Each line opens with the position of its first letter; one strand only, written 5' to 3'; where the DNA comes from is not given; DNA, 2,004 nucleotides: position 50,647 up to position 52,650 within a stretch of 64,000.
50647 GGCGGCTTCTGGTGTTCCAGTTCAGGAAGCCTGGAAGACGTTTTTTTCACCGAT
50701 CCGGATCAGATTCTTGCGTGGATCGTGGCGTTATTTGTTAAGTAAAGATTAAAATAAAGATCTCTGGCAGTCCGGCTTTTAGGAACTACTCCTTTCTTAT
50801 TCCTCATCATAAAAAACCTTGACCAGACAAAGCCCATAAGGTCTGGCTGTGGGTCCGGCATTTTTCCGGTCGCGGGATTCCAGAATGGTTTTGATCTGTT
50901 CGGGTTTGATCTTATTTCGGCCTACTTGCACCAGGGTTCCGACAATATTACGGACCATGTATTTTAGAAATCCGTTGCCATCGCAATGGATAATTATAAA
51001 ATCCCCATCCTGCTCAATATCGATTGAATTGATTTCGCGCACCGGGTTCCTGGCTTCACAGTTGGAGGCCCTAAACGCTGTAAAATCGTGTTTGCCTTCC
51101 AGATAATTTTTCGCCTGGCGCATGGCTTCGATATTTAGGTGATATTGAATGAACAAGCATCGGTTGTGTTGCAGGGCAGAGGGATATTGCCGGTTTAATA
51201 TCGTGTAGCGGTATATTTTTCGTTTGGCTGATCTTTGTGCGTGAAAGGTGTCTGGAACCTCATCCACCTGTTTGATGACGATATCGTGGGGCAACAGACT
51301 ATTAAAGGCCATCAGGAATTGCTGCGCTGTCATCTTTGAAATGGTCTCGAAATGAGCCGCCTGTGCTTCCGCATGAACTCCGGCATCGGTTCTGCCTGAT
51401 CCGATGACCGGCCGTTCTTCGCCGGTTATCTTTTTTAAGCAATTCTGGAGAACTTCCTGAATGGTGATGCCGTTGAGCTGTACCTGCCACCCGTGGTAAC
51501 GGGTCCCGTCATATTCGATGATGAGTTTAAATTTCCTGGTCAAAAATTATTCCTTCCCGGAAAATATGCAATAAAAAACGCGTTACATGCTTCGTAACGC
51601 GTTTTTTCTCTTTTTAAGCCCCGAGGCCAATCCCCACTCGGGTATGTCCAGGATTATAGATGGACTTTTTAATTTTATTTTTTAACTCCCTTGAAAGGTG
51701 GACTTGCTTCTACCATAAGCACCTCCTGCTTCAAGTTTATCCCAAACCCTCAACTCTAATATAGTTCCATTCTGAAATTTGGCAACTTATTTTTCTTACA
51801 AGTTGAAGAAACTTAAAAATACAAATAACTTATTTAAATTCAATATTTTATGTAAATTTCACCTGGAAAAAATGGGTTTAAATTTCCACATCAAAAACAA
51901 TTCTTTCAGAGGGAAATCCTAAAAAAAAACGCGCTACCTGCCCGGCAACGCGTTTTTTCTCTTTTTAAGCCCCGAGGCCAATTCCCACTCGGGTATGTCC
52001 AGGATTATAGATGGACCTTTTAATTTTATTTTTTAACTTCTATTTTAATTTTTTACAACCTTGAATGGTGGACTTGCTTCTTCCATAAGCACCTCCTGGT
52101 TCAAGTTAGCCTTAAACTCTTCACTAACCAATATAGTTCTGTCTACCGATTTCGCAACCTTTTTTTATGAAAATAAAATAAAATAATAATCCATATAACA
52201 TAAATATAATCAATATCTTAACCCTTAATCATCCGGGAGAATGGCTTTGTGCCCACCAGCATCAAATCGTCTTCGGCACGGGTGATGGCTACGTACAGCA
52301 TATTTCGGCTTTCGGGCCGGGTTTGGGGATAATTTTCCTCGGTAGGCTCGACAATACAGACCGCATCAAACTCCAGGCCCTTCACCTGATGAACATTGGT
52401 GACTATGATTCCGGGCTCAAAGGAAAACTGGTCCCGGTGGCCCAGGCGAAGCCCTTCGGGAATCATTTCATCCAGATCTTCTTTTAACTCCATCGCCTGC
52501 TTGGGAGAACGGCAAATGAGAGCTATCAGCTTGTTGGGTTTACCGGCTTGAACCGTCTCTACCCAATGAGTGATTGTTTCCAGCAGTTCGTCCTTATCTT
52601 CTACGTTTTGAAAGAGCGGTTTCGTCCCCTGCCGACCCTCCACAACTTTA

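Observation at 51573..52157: Tandem pair of self-contained micro-genes (promoter, strong SD, 13-codon ORF M-x-EASPPFK, conserved hairpins, terminator) between a HelD-like helicase and truA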

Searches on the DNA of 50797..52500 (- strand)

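Call 4: search_rna_families(source=window, start=51300, end=52500, threshold=evalue, max_evalue=10, show_alignments=3)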
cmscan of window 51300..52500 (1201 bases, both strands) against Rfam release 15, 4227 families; matches with E-value up to 10: 8.
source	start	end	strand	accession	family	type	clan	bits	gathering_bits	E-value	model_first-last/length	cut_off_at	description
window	51868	51974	+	RF01459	rliE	Gene; sRNA;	-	21.7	90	0.65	73-199/222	no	Listeria sRNA rliE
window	51571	51688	-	RF04182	GibS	Gene; sRNA;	-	20.5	115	3.9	1-142/142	no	GibS sRNA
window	51862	51958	+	RF02273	FsrA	Gene;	-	17.3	80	0.96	1-83/83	no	FsrA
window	52379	52451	+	RF00584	SNORD105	Gene; snRNA; snoRNA; CD-box;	CL00075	16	45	4.2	1-87/87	no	Small nucleolar RNA SNORD105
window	51471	51509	-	RF03058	sul1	Cis-reg; riboswitch;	-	15.7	36.2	5.4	1-56/56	no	sul1 RNA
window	51922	51960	-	RF04120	MIR5998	Gene; miRNA;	-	14.1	180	4.8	1-173/173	no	MIR5998 microRNA precursor family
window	51794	51959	+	RF02377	SurA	Gene; sRNA;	-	11.6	100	2.4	1-279/279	no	SurA sRNA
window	51573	51607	+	RF02637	EF0408_EF0409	Gene; sRNA;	-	11.3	440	3.8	376-407/412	no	Enterococcus sRNA EF0408_EF0409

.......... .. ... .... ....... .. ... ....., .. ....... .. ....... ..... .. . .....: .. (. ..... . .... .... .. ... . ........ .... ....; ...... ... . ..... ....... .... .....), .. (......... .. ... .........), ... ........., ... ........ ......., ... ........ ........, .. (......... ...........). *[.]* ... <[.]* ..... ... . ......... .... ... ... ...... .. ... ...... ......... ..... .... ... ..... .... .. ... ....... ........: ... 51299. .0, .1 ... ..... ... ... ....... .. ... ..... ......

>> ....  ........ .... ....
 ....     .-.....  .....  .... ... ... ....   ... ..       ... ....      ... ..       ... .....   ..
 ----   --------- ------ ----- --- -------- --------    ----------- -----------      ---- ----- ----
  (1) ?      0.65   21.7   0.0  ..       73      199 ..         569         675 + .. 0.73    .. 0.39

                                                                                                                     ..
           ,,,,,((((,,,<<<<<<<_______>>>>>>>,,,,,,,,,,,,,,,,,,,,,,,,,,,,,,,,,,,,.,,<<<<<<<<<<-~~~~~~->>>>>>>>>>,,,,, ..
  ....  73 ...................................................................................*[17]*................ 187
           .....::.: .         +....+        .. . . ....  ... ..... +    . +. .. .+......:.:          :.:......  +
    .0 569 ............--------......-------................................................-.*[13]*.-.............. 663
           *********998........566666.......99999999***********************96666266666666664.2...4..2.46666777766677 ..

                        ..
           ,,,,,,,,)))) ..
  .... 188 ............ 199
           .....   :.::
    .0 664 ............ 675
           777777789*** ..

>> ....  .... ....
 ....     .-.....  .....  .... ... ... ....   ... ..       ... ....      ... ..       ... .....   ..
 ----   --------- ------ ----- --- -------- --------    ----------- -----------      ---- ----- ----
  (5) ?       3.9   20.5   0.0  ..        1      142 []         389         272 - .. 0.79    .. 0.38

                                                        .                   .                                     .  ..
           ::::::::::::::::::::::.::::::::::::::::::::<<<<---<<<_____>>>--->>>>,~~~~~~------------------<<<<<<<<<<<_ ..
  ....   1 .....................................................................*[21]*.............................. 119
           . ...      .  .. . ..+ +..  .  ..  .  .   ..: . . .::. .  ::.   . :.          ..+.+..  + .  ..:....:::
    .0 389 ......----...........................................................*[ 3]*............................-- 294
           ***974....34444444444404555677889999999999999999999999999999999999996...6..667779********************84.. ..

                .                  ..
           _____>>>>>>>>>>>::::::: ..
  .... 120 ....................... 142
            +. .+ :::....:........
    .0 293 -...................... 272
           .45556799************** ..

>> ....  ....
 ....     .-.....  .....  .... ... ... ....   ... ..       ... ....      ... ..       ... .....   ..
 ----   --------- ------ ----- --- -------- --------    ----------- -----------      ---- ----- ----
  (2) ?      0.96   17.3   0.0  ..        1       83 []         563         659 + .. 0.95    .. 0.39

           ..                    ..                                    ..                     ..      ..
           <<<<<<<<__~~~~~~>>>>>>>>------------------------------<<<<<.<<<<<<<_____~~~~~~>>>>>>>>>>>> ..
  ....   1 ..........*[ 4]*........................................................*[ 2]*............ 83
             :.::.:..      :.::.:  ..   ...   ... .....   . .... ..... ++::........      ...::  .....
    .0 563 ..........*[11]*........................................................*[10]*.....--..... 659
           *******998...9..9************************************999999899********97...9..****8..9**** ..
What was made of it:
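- On Any Rfam 15 family (4227 models): With permissive E-values, only chance matches on the terminator appeared (rliE, GibS, FsrA; 17-22 bits against cutoffs of 80-115; call 4).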

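Call 40: search_rna_families(sources=[L017, L019, L022, L025, L026, L031, L037, L038, L042, L044, L021, L029], threshold=gathering)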
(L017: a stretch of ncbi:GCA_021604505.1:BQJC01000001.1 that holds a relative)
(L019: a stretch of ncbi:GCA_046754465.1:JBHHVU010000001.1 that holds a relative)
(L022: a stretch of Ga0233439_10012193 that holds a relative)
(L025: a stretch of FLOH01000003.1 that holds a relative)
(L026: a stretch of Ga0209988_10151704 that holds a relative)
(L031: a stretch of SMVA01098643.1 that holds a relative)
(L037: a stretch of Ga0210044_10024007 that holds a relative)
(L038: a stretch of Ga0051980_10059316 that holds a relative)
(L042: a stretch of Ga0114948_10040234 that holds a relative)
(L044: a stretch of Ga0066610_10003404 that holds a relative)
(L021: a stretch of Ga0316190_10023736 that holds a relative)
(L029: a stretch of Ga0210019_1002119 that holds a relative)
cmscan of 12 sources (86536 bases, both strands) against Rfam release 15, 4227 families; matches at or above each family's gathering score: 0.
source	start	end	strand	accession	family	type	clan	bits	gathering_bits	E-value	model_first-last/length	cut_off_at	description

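Call 46: build_rna_model(alignment_id=A2)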
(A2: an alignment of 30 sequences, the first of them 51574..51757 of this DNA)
Model R1 built from alignment A2 (30 sequences, 252 columns); structure: RNAalifold consensus.
model positions 186; base pairs 26; branch points 3; effective number of sequences 2.62; information 0.59 bits per position. Calibrated on 0.2 Mb of random sequence (short: E-values are rough).
structure used (alignment columns):
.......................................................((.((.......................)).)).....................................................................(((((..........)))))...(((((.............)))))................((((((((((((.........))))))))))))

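Call 48: search_with_rna_model(model_id=R1, sources=[window, L013, L014, L015, L016, L017, L018, L019, L020, L021, L022, L023, L025, L026, L028, L029, L030, L031, L032, L033, L034, L035, L037, L039, L042, L043, L044, L045, L046, L047], max_evalue=1, make_alignment=true)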
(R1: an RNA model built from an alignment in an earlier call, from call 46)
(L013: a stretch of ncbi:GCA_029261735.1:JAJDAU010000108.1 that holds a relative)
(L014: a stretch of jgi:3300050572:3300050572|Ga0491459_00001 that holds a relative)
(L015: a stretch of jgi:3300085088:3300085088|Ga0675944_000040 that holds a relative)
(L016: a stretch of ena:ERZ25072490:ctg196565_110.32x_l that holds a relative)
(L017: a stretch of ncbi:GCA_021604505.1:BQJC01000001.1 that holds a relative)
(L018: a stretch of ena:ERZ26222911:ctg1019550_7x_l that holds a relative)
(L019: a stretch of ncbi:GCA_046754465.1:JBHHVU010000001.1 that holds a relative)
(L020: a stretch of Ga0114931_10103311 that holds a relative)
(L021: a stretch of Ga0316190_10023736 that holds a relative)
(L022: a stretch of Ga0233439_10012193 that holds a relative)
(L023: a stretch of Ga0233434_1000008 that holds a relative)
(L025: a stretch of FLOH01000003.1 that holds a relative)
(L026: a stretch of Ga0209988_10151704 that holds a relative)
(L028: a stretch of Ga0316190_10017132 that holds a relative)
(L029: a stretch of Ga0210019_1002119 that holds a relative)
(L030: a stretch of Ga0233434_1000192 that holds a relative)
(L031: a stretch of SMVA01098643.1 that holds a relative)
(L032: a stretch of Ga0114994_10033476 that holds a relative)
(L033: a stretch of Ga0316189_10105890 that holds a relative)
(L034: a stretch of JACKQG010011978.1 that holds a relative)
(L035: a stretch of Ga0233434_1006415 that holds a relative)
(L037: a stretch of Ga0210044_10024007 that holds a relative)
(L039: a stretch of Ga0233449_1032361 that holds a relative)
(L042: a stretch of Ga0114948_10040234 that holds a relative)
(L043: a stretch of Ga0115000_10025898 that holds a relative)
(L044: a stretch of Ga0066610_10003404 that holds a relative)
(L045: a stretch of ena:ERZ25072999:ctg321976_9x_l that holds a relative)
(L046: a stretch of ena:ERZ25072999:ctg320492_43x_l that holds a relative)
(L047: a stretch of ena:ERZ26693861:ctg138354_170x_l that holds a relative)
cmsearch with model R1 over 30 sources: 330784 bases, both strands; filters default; matches with E-value up to 1: 67.
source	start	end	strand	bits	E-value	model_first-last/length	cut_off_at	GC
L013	3165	3351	+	183.3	3e-47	1-186/186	no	0.42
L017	9786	9972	+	182.8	4.1e-47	1-186/186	no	0.41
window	51574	51759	-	181.7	8.2e-47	1-186/186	no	0.41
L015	9439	9625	+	179.3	3.8e-46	1-186/186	no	0.39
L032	990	1172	-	178.2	7.2e-46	1-186/186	no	0.42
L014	9801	9985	+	176.7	1.8e-45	1-186/186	no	0.42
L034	5526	5707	+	176.3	2.3e-45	1-186/186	no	0.42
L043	3935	4117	+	175.6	3.7e-45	1-186/186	no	0.43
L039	846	1027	+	174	9.7e-45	1-186/186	no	0.43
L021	1671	1852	+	173.2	1.6e-44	1-186/186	no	0.43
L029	2545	2727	+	170.2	1.1e-43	1-186/186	no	0.45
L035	5083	5264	+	170.1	1.1e-43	1-186/186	no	0.42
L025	1099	1281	-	169.6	1.5e-43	1-186/186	no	0.44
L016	9786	9969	+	168.7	2.6e-43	1-186/186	no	0.42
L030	1860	2040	+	166.5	1.1e-42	1-186/186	no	0.48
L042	166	367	-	165.7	1.8e-42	1-186/186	no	0.36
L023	8595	8776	-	164.7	3.3e-42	1-186/186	no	0.42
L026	971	1173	-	164.5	3.5e-42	1-186/186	no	0.38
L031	209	412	+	164.5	3.5e-42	1-186/186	no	0.37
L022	1533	1713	-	164.5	3.6e-42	1-186/186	no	0.49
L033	1824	2005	-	164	4.8e-42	1-186/186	no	0.46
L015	9783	9970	+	163.8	5.7e-42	1-186/186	no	0.44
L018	9785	9970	+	161.4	2.5e-41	1-186/186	no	0.36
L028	923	1104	+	160.2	5.2e-41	1-186/186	no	0.45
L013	2798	2999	+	158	2e-40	1-186/186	no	0.41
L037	1453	1637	+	157.5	2.8e-40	1-186/186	no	0.43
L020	1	181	-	152.7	5.4e-39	1-183/186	3'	0.45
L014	9425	9631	+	151.7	1e-38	1-186/186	no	0.44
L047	3797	3979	+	149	5.5e-38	1-186/186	no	0.42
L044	2687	2869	+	147.7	1.2e-37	1-186/186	no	0.43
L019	9788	9971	+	143.5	1.7e-36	1-186/186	no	0.43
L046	3802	3981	+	121.6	1.4e-30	1-186/186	no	0.52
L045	3841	4022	+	106.8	1.4e-26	1-186/186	no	0.51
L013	3319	3413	-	34.4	4.5e-07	1-186/186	no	0.34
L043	4086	4122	-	33.5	8e-07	150-186/186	no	0.41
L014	9599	9696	-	33.2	9.8e-07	1-186/186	no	0.34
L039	996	1034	-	32.6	1.4e-06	148-186/186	no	0.36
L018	9938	9983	-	32.5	1.5e-06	142-186/186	no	0.3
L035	5233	5273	-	32.3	1.7e-06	146-186/186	no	0.34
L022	1526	1564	+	30.5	5.1e-06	148-186/186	no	0.41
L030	2009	2047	-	30.5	5.4e-06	148-186/186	no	0.38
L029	2696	2741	-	30.4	5.5e-06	141-186/186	no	0.39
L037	1606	1643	-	30.4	5.6e-06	149-186/186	no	0.37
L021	1821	1857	-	29.7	8.8e-06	150-186/186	no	0.38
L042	147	198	+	29.6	9.2e-06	118-186/186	no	0.46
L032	985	1021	+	29.4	1e-05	150-186/186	no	0.41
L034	5676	5712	-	29.4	1e-05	150-186/186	no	0.41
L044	2838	2870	-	29.2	1.2e-05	154-186/186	no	0.45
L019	9939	9972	-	28.9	1.4e-05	154-186/186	no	0.5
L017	9940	9973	-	28.9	1.4e-05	154-186/186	no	0.35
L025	1088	1129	+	27.9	2.6e-05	144-186/186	no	0.38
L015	9593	9665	-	27.6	3.1e-05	116-186/186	no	0.33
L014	9955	9986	-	27.5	3.4e-05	154-186/186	no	0.38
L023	8586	8625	+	27.5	3.5e-05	146-186/186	no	0.35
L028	1074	1115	-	26.9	4.9e-05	144-186/186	no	0.43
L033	1813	1854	+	26.9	4.9e-05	144-186/186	no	0.43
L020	1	28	+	26.9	5e-05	158-186/186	5'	0.43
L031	380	431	-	25.5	0.00011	118-186/186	no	0.46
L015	9939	9969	-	24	0.0003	156-185/186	no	0.39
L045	3990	4023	-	23.6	0.00038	154-186/186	no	0.56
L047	3949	3989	-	21.6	0.0013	144-186/186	no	0.37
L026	964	1002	+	20.7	0.0024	148-186/186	no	0.44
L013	2970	3000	-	20.2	0.0032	154-186/186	no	0.42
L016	9940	9970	-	17.1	0.022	154-186/186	no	0.45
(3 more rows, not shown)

Alignment A3: 67 matches aligned to the model, 271 columns, each read 5' to 3' on its own strand. Consensus structure (alignment columns), stored with it:
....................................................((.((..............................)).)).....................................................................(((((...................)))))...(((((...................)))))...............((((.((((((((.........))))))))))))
